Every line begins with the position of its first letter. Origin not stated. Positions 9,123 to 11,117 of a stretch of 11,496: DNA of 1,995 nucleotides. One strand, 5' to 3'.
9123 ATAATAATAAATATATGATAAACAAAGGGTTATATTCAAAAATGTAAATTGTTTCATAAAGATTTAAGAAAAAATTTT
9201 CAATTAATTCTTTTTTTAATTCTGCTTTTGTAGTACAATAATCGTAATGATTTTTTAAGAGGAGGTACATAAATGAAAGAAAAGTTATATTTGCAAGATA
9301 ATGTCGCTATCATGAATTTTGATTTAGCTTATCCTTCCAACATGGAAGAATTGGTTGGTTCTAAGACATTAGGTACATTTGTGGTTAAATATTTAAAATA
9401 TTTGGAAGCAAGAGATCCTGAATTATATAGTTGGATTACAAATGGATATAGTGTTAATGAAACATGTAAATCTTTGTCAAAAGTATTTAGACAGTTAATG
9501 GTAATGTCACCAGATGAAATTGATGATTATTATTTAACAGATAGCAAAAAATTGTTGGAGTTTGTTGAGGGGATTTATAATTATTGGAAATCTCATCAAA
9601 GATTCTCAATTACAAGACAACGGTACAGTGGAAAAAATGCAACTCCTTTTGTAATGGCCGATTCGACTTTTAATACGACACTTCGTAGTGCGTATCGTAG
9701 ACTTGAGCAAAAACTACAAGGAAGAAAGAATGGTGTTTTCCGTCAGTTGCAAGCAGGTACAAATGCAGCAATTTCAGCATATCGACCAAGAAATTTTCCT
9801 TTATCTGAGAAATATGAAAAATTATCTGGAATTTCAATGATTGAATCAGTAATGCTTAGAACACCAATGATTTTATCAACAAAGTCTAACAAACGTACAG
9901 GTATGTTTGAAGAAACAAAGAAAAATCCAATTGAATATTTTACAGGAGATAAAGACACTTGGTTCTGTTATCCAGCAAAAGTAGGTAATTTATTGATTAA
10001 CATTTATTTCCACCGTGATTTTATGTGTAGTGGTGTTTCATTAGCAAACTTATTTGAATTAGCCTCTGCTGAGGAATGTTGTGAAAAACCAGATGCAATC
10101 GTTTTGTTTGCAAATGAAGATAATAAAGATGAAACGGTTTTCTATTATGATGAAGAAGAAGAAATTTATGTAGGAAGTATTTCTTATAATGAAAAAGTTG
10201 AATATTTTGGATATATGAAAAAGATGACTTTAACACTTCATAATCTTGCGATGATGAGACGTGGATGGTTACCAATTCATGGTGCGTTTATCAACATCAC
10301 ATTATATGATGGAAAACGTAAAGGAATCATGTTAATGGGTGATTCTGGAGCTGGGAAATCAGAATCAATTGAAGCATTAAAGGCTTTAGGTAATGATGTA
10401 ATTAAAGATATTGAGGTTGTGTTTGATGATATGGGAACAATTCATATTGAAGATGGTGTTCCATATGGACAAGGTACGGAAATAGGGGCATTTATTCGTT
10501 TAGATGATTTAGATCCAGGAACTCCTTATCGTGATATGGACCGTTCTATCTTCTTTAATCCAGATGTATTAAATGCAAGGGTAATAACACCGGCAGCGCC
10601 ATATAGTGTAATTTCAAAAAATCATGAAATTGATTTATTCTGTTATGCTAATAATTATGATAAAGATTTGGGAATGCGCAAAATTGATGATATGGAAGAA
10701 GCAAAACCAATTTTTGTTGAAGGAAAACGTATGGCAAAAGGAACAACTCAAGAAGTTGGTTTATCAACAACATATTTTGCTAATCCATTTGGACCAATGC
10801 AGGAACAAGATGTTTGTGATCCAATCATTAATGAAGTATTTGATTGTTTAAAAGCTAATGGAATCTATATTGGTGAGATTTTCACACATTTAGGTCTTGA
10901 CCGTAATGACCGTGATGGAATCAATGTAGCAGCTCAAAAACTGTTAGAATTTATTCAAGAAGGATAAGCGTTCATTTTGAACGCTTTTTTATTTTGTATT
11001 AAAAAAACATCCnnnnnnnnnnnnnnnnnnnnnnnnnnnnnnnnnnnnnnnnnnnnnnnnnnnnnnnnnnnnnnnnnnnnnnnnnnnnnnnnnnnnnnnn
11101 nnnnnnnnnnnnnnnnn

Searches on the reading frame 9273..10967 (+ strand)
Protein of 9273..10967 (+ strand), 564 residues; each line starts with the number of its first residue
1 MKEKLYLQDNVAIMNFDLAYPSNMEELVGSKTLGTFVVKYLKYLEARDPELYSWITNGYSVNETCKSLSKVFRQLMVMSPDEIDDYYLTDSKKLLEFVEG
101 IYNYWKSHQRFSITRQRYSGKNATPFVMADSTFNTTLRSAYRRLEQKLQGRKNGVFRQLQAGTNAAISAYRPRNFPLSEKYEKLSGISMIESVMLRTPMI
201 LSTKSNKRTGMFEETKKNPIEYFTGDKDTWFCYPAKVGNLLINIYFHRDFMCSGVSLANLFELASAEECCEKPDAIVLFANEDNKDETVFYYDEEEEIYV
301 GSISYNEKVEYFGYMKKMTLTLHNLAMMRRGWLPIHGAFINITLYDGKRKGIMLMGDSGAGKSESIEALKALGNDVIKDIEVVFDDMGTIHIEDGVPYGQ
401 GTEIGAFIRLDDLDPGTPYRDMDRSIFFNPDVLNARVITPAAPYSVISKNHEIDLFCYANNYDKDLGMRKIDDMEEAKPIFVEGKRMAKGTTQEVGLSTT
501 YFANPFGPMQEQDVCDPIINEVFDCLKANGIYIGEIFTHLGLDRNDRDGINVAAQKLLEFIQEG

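Call 3: search_protein_families(library=pfam, proteins=[window:9273-10967:+], max_evalue=0.01)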
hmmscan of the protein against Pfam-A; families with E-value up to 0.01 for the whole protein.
window:9273-10967:+ (564 aa): 1 family
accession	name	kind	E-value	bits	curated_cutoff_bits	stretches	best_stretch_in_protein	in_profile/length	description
PF01293.25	PEPCK_ATP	-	0.00067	18.9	26.5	1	307-396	171-254/465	Phosphoenolpyruvate carboxykinase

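Call 10: search_protein_families(library=ncbifam, proteins=[window:9273-10967:+], max_evalue=0.01)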
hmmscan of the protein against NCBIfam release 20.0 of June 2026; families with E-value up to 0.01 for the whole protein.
window:9273-10967:+ (564 aa): 2 families
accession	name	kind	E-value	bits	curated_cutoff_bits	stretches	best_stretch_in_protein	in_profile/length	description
TIGR00679.1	hpr-ser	equivalog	0.00077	18.8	240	1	268-380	74-174/300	HPr(Ser) kinase/phosphatase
NF006821.0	PRK09344.1-3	subfamily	0.0009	18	369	1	272-414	144-282/525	phosphoenolpyruvate carboxykinase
